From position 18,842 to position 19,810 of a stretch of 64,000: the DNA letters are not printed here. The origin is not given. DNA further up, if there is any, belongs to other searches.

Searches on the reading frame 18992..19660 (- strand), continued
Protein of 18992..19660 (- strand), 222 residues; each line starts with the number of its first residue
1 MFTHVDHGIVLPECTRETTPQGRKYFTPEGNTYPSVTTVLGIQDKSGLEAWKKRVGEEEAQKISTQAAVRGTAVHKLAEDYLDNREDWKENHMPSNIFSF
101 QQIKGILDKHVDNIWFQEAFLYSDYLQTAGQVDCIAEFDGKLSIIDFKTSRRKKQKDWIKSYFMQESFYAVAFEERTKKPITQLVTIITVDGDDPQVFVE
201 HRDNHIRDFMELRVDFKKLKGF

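Call 73: get_annotated_region(hit=H27, flank=3500)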
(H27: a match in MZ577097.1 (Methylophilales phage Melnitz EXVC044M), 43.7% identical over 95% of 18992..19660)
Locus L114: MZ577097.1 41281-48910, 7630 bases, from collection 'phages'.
description: Methylophilales phage Melnitz EXVC044M, complete genome.
organism: Methylophilales phage Melnitz EXVC044M (NCBI taxid 2832338)
taxonomy: Viruses; Duplodnaviria; Heunggongvirae; Uroviricota; Caudoviricetes; Kyanoviridae
host: Methylophilales_sp._H5P1; source: -; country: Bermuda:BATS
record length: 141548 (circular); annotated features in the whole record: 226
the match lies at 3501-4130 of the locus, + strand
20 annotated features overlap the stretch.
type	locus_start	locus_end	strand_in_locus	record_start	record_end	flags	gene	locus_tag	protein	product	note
CDS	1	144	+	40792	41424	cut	-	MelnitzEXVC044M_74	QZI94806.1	hypothetical protein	-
CDS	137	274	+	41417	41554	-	-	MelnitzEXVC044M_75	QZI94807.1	hypothetical protein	-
CDS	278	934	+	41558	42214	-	-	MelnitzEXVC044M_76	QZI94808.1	hypothetical protein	-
CDS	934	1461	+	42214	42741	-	-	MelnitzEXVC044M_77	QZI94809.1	cell wall hydrolase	-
CDS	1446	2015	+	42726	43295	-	-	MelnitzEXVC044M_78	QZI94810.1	hypothetical protein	-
CDS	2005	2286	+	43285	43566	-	-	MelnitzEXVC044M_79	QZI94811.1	hypothetical protein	-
CDS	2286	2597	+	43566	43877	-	-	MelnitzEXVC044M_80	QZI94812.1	hypothetical protein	-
CDS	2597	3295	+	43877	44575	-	-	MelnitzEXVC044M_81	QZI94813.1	PhoH-like protein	-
CDS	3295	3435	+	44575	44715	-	-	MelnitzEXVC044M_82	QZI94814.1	hypothetical protein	-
CDS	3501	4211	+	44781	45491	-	-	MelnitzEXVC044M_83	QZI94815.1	PDDEXK nuclease superfamily protein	-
CDS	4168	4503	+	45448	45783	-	-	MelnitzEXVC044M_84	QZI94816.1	hypothetical protein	-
CDS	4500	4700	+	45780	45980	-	-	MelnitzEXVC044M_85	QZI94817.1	hypothetical protein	-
tmRNA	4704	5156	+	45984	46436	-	-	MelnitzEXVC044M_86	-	SsrA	tmRNA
CDS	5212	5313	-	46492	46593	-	-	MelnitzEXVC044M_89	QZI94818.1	hypothetical protein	-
CDS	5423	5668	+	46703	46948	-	-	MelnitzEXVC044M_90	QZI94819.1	late-transcription coactivator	-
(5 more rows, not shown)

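Call 82: search_dna_similar(query=window:18992-19660:-, collection=phages, mode=protein, max_rows=40, rows=spread)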
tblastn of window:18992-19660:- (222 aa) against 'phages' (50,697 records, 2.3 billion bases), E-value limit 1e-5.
Records with a match: 994; places in all: 994; records where one place covers at least 80% of the query: 715.
Best place of each record, by identity: <60% 994.
By first word of the organism name: Synechococcus 377; Salmonella 172; Vibrio 73; Escherichia 62; Cyanophage 61; Klebsiella 54; Prochlorococcus 24; Rhizobium 22; Dickeya 19; Stenotrophomonas 17; and 25 more.
By host as written in the record: - 285; Synechococcus 107; Synechococcus sp. 38; Synechococcus sp. WH7803 28; Salmonella enterica 26; Klebsiella pneumoniae 24; Salmonella enterica subsp. enterica serovar Enteritidis PT1 21; Synechococcus sp. WH8102 20; and 185 more.
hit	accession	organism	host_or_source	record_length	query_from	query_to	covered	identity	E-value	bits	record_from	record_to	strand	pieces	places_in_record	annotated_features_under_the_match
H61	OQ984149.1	Phage C48C1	-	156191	1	211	95%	55.0%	7e-71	239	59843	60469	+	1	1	exonuclease | hypothetical protein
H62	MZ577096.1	Methylophilales phage Melnitz-2 EXVC040M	Methylophilales_sp._H5P1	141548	1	211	95%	43.7%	2e-47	172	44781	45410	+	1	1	PDDEXK nuclease superfamily protein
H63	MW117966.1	Synechococcus phage S-H9-1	Synechococcus sp. MW02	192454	1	199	90%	44.1%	9e-47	170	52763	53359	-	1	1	putatitive exonuclease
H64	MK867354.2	Synechococcus phage S-SCSM1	Synechococcus sp. WH 7803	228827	1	207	93%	41.5%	2e-40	152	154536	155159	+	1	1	CRISPR/Cas system-associated protein | hypothetical protein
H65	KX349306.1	Cyanophage S-RIM14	Synechococcus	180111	12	212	91%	42.1%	3e-41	154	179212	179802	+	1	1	hypothetical protein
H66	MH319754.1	Marine virus AG-345-L05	single cell amplified by WGA-X; seawater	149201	1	201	91%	41.7%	1e-35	138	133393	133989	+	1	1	record has no annotation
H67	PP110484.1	Synechococcus phage MA01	Synechococcus sp. MW02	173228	1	213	96%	38.5%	6e-37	142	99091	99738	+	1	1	exonuclease A | phosphate starvation-inducible protein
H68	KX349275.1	Synechococcus phage S-RIM2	Synechococcus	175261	1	212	95%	38.2%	3e-40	151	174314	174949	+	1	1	hypothetical protein | phosphate starvation-inducible protein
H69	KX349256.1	Synechococcus phage S-RIM2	Synechococcus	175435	1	212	95%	38.2%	3e-40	151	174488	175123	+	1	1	hypothetical protein | phosphate starvation-inducible protein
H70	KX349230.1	Synechococcus phage S-RIM2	Synechococcus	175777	1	212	95%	38.2%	3e-40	151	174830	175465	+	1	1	hypothetical protein | phosphate starvation-inducible protein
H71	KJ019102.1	Synechococcus phage ACG-2014f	-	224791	1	203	91%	39.8%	3e-31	125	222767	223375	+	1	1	exonuclease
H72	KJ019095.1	Synechococcus phage ACG-2014f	-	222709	1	203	91%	39.3%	1e-30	124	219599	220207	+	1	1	exonuclease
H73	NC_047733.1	Synechococcus phage S-RIM8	Synechococcus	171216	19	212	87%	40.7%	8e-40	150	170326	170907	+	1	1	exonuclease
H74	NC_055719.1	Synechococcus phage S-H35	Synechococcus sp. WH8102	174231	33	212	81%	43.4%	1e-39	149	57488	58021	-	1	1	exonuclease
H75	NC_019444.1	Synechococcus phage S-MbCM6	-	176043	33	212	81%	43.2%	4e-40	151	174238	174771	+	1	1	exonuclease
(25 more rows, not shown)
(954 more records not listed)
